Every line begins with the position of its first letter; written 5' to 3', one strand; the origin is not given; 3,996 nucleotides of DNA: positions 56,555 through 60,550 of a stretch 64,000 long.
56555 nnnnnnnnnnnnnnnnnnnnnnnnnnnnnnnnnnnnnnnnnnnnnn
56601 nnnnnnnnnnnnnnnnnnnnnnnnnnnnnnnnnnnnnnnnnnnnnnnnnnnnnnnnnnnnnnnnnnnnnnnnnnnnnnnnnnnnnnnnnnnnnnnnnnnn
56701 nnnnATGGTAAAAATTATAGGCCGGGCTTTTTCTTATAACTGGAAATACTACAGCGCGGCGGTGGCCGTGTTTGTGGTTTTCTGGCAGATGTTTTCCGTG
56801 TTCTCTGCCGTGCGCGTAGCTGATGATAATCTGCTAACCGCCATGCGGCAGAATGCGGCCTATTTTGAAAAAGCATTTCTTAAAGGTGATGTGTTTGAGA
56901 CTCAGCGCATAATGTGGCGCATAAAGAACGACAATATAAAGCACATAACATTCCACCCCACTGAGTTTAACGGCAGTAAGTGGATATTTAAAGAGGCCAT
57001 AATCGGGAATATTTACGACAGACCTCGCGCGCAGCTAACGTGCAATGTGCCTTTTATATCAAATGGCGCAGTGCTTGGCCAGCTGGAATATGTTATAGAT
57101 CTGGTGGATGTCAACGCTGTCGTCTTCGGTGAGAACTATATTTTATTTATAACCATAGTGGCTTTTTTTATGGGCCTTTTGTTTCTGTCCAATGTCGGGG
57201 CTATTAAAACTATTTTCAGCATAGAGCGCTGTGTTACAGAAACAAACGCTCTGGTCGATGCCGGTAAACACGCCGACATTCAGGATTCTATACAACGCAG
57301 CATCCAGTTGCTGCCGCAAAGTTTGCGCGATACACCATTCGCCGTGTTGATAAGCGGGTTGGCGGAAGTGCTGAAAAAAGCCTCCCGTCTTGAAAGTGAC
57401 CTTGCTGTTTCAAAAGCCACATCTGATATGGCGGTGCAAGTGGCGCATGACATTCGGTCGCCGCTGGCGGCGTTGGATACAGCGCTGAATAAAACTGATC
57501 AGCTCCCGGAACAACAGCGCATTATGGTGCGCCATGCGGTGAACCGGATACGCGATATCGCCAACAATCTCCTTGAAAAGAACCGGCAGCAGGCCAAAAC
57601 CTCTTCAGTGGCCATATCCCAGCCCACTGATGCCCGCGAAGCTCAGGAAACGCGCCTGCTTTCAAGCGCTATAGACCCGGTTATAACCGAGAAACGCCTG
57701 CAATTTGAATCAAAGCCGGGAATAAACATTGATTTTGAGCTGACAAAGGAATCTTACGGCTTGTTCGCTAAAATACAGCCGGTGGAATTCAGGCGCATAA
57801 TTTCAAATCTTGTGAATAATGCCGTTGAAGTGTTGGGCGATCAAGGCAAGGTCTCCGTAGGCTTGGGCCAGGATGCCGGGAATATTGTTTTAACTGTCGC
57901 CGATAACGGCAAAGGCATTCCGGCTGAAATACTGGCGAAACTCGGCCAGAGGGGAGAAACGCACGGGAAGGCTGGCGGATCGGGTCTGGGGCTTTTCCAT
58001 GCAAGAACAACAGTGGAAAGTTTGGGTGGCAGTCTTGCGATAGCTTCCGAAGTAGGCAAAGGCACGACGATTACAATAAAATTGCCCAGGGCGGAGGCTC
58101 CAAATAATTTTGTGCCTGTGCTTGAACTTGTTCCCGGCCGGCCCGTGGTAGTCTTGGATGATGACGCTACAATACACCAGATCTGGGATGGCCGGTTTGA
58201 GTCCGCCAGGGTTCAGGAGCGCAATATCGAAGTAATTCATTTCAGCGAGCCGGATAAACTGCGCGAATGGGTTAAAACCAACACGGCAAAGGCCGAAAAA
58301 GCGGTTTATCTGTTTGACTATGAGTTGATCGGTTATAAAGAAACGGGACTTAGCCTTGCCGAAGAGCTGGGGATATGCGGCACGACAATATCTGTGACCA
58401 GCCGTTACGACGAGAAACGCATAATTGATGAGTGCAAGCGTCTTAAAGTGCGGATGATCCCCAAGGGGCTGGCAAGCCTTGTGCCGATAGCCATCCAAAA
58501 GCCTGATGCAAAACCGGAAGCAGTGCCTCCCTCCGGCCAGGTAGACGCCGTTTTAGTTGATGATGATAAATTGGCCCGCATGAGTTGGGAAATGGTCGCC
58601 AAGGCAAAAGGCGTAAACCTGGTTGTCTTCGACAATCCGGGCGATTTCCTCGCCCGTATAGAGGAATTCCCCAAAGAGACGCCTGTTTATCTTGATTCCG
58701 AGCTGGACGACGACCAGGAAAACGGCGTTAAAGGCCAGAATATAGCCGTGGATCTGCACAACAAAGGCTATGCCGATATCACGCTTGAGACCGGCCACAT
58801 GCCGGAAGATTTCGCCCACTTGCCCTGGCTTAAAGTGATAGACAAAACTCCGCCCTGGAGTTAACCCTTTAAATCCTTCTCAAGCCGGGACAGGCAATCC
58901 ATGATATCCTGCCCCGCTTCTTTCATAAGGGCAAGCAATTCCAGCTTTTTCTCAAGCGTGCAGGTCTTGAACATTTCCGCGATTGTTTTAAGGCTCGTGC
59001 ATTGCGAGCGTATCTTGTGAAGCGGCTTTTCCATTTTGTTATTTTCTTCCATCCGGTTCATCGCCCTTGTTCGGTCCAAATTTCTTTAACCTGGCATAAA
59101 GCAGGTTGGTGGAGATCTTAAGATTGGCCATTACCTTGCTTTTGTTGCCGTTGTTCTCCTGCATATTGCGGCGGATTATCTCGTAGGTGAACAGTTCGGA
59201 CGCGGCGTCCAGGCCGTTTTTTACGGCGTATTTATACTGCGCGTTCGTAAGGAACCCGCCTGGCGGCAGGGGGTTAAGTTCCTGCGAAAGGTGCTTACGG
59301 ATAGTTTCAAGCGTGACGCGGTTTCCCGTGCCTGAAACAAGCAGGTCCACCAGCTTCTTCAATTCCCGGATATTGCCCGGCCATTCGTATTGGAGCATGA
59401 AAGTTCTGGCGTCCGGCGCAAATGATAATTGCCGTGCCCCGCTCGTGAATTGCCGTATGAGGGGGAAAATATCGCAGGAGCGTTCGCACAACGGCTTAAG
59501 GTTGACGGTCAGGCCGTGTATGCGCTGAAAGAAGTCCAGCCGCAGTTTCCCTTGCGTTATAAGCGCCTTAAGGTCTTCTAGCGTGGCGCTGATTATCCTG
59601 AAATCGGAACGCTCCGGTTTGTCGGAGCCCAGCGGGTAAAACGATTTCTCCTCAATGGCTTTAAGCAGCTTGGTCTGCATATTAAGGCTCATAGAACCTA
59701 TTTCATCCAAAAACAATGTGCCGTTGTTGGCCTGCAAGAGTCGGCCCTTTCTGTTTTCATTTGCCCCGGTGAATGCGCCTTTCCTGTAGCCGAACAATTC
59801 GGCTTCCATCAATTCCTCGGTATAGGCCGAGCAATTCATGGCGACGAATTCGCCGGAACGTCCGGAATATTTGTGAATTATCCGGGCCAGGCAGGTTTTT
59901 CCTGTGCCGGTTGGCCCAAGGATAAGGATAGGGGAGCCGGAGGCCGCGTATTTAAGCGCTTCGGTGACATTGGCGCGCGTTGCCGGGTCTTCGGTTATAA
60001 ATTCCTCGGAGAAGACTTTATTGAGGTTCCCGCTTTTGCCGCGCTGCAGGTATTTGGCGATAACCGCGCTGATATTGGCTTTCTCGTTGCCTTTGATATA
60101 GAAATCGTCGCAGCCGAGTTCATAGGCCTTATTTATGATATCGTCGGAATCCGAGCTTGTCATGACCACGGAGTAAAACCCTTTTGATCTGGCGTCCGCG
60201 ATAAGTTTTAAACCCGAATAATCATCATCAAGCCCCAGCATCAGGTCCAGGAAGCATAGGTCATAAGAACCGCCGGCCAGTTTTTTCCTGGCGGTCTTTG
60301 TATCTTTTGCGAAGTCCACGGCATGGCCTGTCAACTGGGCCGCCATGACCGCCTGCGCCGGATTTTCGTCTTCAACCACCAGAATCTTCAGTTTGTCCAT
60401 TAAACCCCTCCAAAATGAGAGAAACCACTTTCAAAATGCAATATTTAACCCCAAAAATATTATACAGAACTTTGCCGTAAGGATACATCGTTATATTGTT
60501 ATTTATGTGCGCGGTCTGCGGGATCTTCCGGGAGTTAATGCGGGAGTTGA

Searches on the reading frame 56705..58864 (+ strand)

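Call 36: search_protein_families(library=pfam, proteins=[window:56705-58864:+], max_evalue=0.001)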
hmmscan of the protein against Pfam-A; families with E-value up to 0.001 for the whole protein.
window:56705-58864:+ (719 aa): 2 families
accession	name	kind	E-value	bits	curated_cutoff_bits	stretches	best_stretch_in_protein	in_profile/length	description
PF02518.31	HATPase_c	-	4.6e-23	82.2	26.4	1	359-463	3-110/111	Histidine kinase-, DNA gyrase B-, and HSP90-like ATPase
PF13581.12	HATPase_c_2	-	0.00017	22.1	27.4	1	369-457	39-124/127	Histidine kinase-like ATPase domain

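Call 88: search_protein_families(library=ncbifam, proteins=[window:56705-58864:+], max_evalue=0.01)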
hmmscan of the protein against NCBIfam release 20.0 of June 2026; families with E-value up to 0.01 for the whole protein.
window:56705-58864:+ (719 aa): 80 families (the best 25 are shown)
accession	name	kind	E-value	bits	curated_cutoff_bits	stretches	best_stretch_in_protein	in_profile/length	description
TIGR02966.1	phoR_proteo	equivalog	1.5e-20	73.5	334.2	1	239-459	114-332/333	phosphate regulon sensor histidine kinase PhoR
NF041735.1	hist_kin_RppB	equivalog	9.5e-20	70.8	400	1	243-461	220-438/438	two-component system sensor histidine kinase RppB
NF008468.0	PRK11360.1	equivalog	1.1e-19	70.3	646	1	242-465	399-611/616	two-component system sensor histidine kinase AtoS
TIGR02916.1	PEP_his_kin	equivalog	2.1e-19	69.6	300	1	319-461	545-679/679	XrtA/PEP-CTERM system histidine kinase PrsK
NF033092.0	HK_WalK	equivalog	8.8e-18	64.2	725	1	246-461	379-593/594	cell wall metabolism sensor histidine kinase WalK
NF053867.1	SprKinKinDBac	equivalog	8.9e-18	64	775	1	242-464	289-499/500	sporulation kinase KinD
NF046044.1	PnpS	equivalog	9.5e-18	64.4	400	1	240-461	171-390/390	two-component system histidine kinase PnpS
NF047405.1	SensHisKinSapS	equivalog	4.6e-17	62.4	550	1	237-462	117-333/341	two-component system sensor histidine kinase SapS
NF008312.0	PRK11100.1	equivalog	1.2e-16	60.7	356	1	214-463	231-475/477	two-component system sensor histidine kinase CreC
NF007688.0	PRK10364.1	equivalog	1.4e-16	60.3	479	1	240-463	241-452/460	two-component system sensor histidine kinase ZraS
NF047874.1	MASE3_PAS_HK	subfamily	4.9e-16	58.7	560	1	336-464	496-627/655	MASE3 domain-containing sensor histidine kinase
NF041832.1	near_NosP_CTERM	subfamily_domain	1.7e-15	57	400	1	245-587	13-355/370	NahK/ErcS family hybrid sensor histidine kinase/response regulator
NF008298.1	PRK11086.1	subfamily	5.7e-15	54.7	520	1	364-462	426-525/529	DcuS/MalK family sensor histidine kinase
NF040691.1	MtrAB_MtrB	equivalog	6.6e-15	55.1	450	1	240-474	272-504/507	MtrAB system histidine kinase MtrB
NF010411.0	PRK13837.1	equivalog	9e-15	53.7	647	1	325-466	524-679/828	two-component system VirA-like sensor kinase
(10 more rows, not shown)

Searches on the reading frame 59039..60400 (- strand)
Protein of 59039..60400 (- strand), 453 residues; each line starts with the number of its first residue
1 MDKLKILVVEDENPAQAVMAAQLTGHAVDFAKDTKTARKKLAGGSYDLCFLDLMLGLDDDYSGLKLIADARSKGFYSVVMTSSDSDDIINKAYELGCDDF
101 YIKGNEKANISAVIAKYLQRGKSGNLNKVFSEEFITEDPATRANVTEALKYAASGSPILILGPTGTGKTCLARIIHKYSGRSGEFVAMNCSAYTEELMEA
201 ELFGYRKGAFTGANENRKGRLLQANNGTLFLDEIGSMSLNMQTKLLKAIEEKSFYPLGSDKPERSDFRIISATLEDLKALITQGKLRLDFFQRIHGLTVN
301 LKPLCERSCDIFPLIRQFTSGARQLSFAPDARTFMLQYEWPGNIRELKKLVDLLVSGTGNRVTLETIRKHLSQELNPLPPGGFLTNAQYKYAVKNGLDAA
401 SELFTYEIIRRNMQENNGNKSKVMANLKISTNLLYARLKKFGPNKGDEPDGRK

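Call 36: search_protein_families(library=pfam, proteins=[window:59039-60400:-], max_evalue=0.001)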
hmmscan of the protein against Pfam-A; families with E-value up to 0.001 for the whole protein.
window:59039-60400:- (453 aa): 13 families
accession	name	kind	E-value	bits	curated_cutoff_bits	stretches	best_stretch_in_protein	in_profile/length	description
PF00158.32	Sigma54_activat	-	6.7e-57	192.3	20.2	1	135-299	2-167/168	Sigma-54 interaction domain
PF14532.12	Sigma54_activ_2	-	1.6e-15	58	25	1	151-304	16-138/138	Sigma-54 interaction domain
PF25601.1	AAA_lid_14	-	2.1e-10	40.7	27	1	306-374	2-77/87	AAA+ ATPase lid domain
PF00072.30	Response_reg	-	2.3e-10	41.1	30.2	1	6-114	1-110/111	Response regulator receiver domain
PF07728.20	AAA_5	-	1.7e-08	35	22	1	158-273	2-121/139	AAA domain (dynein-related subfamily)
PF00004.35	AAA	-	4.9e-08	33.9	21.2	1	158-273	1-108/131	ATPase family associated with various cellular activities (AAA)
PF01078.27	Mg_chelatase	-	4.3e-07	30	20.3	0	144-177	10-44/207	Magnesium chelatase, subunit ChlI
PF07724.20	AAA_2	-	4.7e-05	23.9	27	1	158-251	6-101/166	AAA domain (Cdc48 subfamily)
PF13245.12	AAA_19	-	6.5e-05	23.6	25.1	0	147-252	3-117/134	AAA domain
PF13191.12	AAA_16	-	6.6e-05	23.9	32.6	1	143-209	10-85/167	AAA ATPase domain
PF13173.12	AAA_14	-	0.00023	21.6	27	0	156-259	3-98/129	AAA domain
PF06068.19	TIP49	-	0.00031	20.5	23.8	0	153-201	48-97/347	TIP49 P-loop domain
PF12775.13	AAA_7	-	0.00056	19.9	25.8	0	151-196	29-75/181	P-loop containing dynein motor region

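Call 88: search_protein_families(library=ncbifam, proteins=[window:59039-60400:-], max_evalue=0.01)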
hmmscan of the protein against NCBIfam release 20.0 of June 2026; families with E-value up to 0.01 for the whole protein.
window:59039-60400:- (453 aa): 77 families (the best 25 are shown)
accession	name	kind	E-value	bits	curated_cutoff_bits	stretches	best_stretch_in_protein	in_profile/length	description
NF041552.1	TF_PrdR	equivalog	2.6e-75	253.9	795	1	132-441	267-576/577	sigma-54 dependent transcriptional regulator PrdR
NF038308.1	RNA_repair_RtcR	equivalog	1.7e-73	248.3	650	1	131-373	179-438/530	RNA repair transcriptional activator RtcR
TIGR01818.1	ntrC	equivalog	7.7e-67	226.1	558.6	1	6-375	1-385/463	nitrogen regulation protein NR(I)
NF003451.0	PRK05022.1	equivalog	2.6e-65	221.1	476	1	130-440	188-507/512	nitric oxide reductase transcriptional regulator NorR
NF008469.0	PRK11361.1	equivalog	4.3e-65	220.2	714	1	5-442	6-455/461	acetoacetate metabolism transcriptional regulator AtoC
TIGR02329.1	propionate_PrpR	equivalog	1.8e-63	215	499.2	1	132-440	212-526/526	propionate catabolism operon regulatory protein PrpR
TIGR02915.1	PEP_resp_reg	equivalog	1.5e-62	211.9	502.6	1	6-442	1-443/445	PEP-CTERM-box response regulator transcription factor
TIGR01817.1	nifA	equivalog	1e-61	209.3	528.85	1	127-349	191-419/534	nif-specific transcriptional activator NifA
NF011953.0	PRK15424.1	equivalog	1.5e-58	198.7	703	1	136-440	223-533/538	propionate catabolism operon regulatory protein PrpR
NF007689.0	PRK10365.1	equivalog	1.6e-57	195.2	760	1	2-360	4-375/441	sigma-54-dependent response regulator transcription factor ZraR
NF041946.1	LuxO_transreg_Vib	equivalog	1.8e-57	195.2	800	1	27-440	22-459/463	quorum-sensing sigma-54 dependent transcriptional regulator LuxO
NF008176.1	PRK10923.1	equivalog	8.6e-56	189.5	620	1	1-365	1-379/469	nitrogen regulation protein NR(I)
TIGR02974.1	phageshock_pspF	equivalog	8.7e-56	189.5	443.55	1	143-358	10-233/336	phage shock protein operon transcriptional activator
NF011695.0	PRK15115.1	equivalog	2.1e-54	184.9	763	1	5-377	8-388/445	two-component system response regulator GlrR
NF049963.1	RespRegFlgRCampy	domain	7.8e-54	183.2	750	1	32-351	32-360/429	fla regulon two-component system response regulator FlgR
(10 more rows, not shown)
